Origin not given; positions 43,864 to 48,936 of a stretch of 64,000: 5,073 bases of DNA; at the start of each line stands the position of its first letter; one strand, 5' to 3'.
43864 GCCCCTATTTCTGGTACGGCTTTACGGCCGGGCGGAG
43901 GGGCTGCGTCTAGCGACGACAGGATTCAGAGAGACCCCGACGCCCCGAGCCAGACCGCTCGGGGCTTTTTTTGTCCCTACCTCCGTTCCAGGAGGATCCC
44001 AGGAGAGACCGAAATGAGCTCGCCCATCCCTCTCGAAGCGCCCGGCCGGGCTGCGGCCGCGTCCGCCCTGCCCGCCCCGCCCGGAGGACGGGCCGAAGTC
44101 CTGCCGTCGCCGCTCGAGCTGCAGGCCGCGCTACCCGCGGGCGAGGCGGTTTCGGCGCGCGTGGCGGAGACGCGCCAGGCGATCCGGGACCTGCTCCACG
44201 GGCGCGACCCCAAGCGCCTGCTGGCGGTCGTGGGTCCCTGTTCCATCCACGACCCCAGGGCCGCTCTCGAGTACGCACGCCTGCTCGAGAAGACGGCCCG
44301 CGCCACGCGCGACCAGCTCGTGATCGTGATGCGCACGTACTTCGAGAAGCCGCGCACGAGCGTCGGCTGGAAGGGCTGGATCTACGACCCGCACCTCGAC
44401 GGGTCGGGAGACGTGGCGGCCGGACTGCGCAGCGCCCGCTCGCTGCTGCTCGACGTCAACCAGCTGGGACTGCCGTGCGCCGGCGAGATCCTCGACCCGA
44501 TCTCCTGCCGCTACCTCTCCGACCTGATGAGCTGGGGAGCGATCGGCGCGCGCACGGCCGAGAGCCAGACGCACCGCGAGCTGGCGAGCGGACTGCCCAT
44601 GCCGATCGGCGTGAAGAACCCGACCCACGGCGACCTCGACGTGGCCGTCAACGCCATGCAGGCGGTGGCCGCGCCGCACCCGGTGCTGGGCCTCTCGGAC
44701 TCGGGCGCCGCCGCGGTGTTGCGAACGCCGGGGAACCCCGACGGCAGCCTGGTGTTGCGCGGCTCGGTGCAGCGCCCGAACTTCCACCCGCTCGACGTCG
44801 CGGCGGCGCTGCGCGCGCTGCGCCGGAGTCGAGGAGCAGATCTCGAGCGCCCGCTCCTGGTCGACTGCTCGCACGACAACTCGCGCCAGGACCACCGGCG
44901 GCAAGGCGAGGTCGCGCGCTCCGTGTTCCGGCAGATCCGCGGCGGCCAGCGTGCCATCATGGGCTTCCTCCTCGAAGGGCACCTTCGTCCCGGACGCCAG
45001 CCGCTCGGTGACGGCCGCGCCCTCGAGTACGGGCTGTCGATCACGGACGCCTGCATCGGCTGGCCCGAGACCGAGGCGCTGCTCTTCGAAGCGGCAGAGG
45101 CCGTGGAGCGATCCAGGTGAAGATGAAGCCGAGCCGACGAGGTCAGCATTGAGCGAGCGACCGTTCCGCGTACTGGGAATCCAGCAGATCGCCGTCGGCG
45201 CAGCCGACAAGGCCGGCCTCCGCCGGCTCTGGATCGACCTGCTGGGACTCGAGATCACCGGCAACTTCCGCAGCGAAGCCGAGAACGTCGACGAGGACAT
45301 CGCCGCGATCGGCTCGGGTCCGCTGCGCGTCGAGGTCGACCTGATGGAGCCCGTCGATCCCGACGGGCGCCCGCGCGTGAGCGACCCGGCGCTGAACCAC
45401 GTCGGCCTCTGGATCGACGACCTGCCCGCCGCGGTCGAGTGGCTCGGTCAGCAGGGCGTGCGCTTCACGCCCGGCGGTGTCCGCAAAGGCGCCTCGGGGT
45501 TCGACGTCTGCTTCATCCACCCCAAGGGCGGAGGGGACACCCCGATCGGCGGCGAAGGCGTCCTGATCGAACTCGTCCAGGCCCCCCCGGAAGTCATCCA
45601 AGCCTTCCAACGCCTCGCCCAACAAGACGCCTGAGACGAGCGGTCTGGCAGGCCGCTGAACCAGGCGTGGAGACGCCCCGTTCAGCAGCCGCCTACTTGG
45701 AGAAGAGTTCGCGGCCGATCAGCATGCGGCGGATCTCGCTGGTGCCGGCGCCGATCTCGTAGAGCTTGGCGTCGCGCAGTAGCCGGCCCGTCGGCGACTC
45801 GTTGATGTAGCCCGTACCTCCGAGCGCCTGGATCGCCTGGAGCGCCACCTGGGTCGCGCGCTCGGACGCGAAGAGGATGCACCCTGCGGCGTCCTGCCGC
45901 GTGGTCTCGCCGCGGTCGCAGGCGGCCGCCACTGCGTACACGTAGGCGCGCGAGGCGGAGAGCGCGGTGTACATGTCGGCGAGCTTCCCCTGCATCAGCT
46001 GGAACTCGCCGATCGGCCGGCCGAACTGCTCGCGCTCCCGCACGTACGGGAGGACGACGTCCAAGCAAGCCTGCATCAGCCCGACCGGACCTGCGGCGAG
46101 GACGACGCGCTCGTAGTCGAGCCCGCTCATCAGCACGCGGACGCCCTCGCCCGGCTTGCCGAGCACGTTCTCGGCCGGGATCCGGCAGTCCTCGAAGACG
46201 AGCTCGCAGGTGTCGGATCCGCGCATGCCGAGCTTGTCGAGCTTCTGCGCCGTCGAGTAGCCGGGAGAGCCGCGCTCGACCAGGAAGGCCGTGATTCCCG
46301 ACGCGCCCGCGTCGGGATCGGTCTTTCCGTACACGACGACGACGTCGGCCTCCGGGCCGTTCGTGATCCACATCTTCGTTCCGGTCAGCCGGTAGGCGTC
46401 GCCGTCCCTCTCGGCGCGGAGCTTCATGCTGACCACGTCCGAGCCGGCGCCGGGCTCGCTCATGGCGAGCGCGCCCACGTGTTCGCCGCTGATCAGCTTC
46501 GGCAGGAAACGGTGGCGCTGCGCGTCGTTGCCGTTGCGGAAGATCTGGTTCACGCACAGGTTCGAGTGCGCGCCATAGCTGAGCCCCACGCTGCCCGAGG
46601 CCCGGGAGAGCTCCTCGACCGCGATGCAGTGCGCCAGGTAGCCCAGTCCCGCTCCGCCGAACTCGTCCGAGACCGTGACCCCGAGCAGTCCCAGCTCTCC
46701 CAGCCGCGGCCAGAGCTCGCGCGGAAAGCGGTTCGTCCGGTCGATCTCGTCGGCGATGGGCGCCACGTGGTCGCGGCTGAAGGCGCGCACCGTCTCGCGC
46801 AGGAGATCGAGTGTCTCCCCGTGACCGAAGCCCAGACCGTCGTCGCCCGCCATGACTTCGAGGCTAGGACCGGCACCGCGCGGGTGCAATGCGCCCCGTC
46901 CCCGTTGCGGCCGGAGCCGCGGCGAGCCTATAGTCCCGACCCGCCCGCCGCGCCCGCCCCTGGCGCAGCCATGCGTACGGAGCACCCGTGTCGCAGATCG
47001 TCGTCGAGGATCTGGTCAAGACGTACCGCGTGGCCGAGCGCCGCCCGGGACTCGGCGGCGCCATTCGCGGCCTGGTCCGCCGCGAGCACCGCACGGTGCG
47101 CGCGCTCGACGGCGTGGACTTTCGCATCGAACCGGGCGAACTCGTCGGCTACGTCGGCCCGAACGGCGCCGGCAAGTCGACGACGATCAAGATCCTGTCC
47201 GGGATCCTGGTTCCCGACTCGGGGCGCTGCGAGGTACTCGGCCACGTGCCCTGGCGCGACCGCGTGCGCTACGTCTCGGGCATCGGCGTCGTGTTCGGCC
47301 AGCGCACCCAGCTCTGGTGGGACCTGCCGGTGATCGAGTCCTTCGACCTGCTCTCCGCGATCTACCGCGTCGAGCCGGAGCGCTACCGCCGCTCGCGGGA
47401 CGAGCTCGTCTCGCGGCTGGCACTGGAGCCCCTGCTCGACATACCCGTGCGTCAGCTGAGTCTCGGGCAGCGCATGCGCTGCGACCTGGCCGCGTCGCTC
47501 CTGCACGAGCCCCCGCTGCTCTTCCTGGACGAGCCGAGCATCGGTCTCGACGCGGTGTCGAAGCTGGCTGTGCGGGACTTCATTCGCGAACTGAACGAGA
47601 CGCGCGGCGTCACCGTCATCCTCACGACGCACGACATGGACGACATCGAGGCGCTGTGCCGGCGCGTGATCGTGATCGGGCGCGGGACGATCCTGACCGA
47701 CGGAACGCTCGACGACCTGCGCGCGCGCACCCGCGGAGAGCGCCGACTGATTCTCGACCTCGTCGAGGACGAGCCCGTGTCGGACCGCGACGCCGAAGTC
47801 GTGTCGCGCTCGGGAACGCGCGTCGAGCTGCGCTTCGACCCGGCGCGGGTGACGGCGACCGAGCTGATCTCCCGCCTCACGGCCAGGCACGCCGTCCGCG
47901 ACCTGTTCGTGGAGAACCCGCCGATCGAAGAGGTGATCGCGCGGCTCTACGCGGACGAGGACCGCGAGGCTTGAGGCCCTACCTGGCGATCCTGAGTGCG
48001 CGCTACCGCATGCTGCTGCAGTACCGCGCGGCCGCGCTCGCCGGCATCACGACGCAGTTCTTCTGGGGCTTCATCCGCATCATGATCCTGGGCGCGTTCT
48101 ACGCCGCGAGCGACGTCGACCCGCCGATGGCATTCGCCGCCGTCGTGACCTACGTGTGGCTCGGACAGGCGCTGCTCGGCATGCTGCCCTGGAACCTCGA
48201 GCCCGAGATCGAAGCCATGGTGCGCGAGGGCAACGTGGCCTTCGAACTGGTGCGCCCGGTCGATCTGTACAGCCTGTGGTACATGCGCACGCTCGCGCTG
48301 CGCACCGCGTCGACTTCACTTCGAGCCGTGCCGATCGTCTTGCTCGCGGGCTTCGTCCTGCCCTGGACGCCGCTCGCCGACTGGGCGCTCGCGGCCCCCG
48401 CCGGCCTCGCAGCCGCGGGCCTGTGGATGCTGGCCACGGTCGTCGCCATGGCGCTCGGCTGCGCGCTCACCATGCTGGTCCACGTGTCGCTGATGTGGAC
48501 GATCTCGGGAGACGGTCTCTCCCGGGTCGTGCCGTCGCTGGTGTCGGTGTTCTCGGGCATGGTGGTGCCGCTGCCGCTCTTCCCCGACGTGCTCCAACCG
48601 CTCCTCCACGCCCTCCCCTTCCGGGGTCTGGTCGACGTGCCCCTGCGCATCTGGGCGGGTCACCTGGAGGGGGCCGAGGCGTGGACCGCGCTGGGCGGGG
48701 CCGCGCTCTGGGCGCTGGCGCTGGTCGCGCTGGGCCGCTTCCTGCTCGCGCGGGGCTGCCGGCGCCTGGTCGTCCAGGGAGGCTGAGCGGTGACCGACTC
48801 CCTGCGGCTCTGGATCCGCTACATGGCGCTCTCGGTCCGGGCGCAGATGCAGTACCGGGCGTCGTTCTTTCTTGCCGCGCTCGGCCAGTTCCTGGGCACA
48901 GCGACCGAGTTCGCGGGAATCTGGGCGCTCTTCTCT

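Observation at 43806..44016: Aromatic-codon leader peptide plus terminator: likely transcription attenuator on a class-I DAHP synthase gene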

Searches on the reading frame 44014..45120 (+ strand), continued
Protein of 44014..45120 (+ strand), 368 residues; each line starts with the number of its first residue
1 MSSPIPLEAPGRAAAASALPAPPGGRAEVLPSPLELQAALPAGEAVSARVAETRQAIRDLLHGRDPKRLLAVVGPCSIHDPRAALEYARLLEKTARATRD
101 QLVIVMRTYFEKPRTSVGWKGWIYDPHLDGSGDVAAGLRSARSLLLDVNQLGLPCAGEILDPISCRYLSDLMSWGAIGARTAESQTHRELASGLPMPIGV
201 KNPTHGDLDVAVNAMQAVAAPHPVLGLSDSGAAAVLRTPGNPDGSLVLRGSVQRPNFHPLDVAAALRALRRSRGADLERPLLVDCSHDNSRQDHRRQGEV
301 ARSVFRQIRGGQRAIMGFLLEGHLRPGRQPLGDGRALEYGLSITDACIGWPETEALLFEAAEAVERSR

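Call 16: find_encoding_contigs(protein=P0006, flank=4000, max_places=4)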
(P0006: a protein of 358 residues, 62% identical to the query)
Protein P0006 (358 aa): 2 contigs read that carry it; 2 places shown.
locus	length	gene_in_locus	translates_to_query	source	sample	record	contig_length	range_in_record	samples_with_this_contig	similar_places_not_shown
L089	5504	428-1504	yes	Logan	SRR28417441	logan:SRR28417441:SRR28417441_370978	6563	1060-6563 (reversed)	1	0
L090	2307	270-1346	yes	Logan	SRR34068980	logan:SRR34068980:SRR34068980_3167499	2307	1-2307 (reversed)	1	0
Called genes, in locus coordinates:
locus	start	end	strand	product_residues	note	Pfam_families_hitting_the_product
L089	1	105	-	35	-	?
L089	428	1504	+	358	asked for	PF00793:DAHP_synth_1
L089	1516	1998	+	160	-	PF13669:Glyoxalase_4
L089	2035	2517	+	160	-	PF08668:HDOD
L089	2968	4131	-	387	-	PF02771:Acyl-CoA_dh_N, PF02770:Acyl-CoA_dh_M, PF00441:Acyl-CoA_dh_1, PF08028:Acyl-CoA_dh_2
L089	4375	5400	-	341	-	PF07719:TPR_2 (faint), PF13414:TPR_11 (faint), PF13428:TPR_14 (faint), PF14559:TPR_19 (weak), PF23914:TPR_CcmH_CycH, PF14559:TPR_19 (weak), PF13432:TPR_16 (weak), PF18073:Zn_ribbon_LapB, +7 more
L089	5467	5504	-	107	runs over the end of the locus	PF06305:LapA_dom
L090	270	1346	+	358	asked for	PF00793:DAHP_synth_1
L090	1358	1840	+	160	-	PF13669:Glyoxalase_4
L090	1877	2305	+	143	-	?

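Call 23: find_encoding_contigs(protein=P0002, flank=2000, max_places=3)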
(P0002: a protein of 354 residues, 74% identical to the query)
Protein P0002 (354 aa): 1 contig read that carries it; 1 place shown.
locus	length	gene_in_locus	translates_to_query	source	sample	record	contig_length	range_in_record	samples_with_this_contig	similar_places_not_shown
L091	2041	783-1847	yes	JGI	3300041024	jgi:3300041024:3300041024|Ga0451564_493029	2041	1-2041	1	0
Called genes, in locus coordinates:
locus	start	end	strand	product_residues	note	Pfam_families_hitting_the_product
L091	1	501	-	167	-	?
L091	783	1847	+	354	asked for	PF00793:DAHP_synth_1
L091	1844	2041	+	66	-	?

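Call 24: find_encoding_contigs(protein=P0003, flank=2000, max_places=3)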
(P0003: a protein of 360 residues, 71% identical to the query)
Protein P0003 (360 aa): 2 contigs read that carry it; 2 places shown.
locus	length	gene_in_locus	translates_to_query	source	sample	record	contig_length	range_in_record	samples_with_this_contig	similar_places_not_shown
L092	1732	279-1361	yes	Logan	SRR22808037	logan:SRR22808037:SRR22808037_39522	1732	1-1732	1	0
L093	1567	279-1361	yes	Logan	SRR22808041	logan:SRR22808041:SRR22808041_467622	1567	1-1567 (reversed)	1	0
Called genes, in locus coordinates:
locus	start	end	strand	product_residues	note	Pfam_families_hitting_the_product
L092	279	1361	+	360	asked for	PF00793:DAHP_synth_1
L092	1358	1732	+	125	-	?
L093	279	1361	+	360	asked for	PF00793:DAHP_synth_1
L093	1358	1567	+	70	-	?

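Call 25: find_encoding_contigs(protein=P0007, flank=2000, max_places=3)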
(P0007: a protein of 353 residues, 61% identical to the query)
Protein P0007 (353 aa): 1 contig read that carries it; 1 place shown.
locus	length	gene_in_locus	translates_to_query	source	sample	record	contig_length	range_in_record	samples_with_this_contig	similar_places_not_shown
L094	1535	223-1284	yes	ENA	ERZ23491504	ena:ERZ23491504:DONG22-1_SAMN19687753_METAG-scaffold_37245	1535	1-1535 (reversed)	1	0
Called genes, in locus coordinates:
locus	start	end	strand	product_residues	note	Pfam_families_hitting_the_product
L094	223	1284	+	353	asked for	PF00793:DAHP_synth_1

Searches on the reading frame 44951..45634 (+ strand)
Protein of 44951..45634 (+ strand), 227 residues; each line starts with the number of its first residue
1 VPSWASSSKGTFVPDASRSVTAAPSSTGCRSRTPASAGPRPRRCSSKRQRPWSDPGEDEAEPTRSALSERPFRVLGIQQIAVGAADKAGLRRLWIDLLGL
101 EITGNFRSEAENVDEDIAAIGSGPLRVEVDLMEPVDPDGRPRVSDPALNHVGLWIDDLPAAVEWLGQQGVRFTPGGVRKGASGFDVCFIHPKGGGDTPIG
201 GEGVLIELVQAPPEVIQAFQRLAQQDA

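Call 60: search_protein_families(library=pfam, proteins=[window:44951-45634:+])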
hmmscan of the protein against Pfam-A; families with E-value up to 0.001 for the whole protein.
window:44951-45634:+ (227 aa): 2 families
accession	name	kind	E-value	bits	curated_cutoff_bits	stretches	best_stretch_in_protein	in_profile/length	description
PF13669.12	Glyoxalase_4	-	6.4e-28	97.6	27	1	78-188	1-109/109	Glyoxalase/Bleomycin resistance protein/Dioxygenase superfamily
PF00903.31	Glyoxalase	-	0.00077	20.3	20.6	0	77-179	2-102/121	Glyoxalase/Bleomycin resistance protein/Dioxygenase superfamily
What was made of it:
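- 45149..45634 (+): Probable second gene of the operon: Glyoxalase_4 / VOC-family protein (TTG start inferred). PF13669 (call 60).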

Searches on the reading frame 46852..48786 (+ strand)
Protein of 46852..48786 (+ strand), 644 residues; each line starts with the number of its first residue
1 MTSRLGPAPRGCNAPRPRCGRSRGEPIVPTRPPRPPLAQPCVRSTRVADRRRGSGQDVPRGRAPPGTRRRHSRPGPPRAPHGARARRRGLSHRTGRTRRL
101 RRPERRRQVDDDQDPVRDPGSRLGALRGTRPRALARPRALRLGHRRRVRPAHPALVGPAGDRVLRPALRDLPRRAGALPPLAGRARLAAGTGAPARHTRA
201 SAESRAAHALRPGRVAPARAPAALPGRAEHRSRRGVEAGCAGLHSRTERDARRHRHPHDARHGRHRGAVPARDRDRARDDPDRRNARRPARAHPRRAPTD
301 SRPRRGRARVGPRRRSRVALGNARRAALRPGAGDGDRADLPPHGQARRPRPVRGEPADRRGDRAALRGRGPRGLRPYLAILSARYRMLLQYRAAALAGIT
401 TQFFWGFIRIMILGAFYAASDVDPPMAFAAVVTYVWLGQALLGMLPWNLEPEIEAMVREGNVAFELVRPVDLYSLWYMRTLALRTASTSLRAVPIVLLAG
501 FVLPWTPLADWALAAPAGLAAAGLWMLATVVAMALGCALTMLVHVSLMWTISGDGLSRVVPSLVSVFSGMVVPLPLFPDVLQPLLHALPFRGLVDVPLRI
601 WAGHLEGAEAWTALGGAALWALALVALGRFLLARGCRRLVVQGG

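Call 84: search_protein_families(library=pfam, proteins=[window:46852-48786:+])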
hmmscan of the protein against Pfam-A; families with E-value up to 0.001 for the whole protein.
window:46852-48786:+ (644 aa): 1 family
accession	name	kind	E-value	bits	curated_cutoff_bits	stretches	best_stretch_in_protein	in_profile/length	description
PF06182.17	ABC2_membrane_6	-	6.6e-10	39.6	22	1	433-643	34-229/229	ABC-2 family transporter protein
